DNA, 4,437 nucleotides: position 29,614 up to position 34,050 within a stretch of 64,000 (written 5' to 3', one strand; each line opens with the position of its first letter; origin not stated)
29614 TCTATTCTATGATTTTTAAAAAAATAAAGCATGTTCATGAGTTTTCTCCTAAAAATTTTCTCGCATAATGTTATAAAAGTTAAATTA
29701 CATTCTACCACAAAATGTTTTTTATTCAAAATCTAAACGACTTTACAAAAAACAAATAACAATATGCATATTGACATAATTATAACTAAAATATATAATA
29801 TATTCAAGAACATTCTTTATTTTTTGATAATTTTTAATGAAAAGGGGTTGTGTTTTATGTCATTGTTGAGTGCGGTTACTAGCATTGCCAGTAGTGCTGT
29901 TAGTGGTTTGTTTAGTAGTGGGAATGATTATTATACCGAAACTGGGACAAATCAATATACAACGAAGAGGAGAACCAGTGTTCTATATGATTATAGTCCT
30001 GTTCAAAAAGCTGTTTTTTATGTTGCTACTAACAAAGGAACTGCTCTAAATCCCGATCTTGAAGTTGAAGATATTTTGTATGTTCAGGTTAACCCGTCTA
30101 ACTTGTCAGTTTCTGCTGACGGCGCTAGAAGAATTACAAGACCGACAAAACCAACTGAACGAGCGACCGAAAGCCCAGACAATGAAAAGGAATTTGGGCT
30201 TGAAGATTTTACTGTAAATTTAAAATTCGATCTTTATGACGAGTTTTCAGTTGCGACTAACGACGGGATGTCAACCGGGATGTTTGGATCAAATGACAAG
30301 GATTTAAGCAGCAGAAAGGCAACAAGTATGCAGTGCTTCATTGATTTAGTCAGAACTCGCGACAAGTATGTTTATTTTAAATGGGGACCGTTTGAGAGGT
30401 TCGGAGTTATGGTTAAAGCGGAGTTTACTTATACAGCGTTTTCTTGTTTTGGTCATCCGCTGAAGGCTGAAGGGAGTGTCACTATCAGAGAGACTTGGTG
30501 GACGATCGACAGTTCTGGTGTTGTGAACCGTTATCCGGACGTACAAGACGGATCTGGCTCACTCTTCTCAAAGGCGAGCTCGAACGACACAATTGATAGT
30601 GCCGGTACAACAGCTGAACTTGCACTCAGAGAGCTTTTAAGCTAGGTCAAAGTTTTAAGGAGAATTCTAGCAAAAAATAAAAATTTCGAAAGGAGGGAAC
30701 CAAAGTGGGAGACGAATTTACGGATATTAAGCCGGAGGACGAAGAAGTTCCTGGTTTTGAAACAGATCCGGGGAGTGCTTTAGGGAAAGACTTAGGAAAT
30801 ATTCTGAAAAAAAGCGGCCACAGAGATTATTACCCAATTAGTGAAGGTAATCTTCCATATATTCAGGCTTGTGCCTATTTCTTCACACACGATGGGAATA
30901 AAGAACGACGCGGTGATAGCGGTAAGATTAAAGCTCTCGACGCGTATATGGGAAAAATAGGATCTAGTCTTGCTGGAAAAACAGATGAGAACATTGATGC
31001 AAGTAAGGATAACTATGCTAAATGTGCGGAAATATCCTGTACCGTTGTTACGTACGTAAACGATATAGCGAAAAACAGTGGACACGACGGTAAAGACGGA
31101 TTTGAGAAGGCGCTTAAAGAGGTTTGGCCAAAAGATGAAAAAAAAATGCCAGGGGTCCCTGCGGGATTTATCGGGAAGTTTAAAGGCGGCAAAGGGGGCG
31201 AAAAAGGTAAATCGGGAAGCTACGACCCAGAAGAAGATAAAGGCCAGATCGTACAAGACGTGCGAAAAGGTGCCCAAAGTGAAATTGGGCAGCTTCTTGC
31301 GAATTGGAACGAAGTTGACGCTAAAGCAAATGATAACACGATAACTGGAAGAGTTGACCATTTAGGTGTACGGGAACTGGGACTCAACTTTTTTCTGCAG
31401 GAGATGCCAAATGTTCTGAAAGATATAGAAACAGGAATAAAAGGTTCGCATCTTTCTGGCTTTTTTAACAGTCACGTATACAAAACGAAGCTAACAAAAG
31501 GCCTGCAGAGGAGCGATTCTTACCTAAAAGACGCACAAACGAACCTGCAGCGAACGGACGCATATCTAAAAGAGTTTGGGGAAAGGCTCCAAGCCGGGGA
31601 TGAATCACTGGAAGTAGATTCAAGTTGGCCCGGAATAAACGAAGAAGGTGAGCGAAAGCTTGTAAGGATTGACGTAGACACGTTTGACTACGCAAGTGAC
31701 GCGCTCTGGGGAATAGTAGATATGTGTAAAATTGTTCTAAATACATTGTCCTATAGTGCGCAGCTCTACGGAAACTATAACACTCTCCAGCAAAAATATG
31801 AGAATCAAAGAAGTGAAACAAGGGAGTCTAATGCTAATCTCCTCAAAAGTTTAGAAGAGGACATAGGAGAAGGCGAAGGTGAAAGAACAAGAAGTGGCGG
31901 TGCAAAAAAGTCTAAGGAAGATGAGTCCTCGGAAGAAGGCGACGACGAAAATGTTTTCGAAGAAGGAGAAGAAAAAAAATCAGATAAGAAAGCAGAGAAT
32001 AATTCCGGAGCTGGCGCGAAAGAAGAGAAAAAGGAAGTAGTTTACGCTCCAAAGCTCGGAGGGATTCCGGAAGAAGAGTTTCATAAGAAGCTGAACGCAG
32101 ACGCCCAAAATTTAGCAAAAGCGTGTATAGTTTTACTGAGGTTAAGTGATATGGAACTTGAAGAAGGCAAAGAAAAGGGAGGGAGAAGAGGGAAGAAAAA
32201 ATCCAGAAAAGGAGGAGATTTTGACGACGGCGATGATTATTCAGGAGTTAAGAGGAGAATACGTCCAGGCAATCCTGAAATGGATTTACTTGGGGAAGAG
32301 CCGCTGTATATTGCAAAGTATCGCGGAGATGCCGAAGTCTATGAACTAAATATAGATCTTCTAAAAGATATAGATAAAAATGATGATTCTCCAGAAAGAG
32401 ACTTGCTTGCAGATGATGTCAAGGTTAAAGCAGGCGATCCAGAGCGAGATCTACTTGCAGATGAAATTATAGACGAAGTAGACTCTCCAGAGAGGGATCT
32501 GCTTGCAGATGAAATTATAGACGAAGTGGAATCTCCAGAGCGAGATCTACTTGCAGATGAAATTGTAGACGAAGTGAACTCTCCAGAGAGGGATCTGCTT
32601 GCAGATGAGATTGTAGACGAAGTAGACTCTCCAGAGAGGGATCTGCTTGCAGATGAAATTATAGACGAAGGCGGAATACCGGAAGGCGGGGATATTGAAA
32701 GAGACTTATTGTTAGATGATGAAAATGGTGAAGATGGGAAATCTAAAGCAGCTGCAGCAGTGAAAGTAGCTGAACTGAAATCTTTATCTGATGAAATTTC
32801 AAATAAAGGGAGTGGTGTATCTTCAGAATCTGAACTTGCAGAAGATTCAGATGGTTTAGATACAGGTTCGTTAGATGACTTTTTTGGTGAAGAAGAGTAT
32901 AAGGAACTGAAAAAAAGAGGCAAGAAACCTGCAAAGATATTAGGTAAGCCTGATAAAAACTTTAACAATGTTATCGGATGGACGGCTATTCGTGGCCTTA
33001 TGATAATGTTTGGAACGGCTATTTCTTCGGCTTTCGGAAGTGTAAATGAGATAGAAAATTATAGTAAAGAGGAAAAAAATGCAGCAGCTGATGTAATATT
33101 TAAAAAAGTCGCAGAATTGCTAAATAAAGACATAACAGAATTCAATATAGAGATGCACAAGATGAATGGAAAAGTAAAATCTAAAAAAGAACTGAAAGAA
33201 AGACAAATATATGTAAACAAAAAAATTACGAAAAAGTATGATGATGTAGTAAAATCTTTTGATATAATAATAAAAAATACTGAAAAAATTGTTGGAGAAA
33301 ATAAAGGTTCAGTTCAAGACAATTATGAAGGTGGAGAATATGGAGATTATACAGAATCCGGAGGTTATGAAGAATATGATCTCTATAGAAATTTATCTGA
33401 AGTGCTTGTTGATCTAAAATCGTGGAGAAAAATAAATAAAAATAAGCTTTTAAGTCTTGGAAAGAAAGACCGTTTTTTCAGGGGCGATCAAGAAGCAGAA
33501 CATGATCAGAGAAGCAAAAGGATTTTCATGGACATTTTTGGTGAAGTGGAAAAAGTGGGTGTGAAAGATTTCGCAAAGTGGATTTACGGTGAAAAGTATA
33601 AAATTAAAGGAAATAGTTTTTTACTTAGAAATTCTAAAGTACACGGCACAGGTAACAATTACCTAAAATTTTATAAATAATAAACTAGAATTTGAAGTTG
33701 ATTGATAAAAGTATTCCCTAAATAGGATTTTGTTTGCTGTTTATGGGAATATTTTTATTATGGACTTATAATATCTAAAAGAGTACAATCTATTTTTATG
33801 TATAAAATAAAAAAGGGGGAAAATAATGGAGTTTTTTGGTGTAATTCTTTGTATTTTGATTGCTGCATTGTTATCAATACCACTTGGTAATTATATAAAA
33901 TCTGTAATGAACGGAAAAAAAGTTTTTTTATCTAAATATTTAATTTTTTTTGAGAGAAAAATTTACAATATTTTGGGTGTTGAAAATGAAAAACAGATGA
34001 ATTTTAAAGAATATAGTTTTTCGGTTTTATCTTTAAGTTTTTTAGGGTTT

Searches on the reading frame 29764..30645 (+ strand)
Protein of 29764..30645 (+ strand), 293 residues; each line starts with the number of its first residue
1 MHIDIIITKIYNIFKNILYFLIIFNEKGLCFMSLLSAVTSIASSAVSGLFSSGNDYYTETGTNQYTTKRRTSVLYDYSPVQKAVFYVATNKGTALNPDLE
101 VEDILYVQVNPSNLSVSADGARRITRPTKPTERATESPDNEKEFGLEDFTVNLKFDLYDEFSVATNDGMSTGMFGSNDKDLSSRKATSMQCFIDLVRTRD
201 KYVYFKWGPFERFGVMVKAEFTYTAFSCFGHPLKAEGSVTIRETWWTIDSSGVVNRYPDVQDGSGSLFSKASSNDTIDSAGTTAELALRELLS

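Call 59: search_protein_families(library=pfam, proteins=[window:29764-30645:+], max_evalue=0.00001)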
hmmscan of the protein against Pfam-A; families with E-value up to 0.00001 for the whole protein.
window:29764-30645:+ (293 aa): 1 family
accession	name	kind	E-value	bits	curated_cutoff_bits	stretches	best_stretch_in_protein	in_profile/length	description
PF19266.4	CIS_tube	-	3.1e-08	34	27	1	105-244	23-150/158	Contractile injection system tube protein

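Call 88: search_protein_families(library=phrogs, proteins=[window:29764-30645:+], max_evalue=0.001)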
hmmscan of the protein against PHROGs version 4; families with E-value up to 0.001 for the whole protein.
window:29764-30645:+ (293 aa): 0 families

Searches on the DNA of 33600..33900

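Call 85: search_rna_families(source=window, start=33600, end=33900, threshold=evalue, max_evalue=1)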
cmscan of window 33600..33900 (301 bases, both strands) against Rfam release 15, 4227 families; matches with E-value up to 1: 0.
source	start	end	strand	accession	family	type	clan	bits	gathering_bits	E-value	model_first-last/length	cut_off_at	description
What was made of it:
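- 33712..33756 (+): Terminator-like hairpin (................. followed by a T run) that ends the upstream 991-aa gene. It implies the kdp genes have their own start region. The intergenic stretch 33681-33825 holds no known riboswitch. No Rfam match at E <= 1 (call 85).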
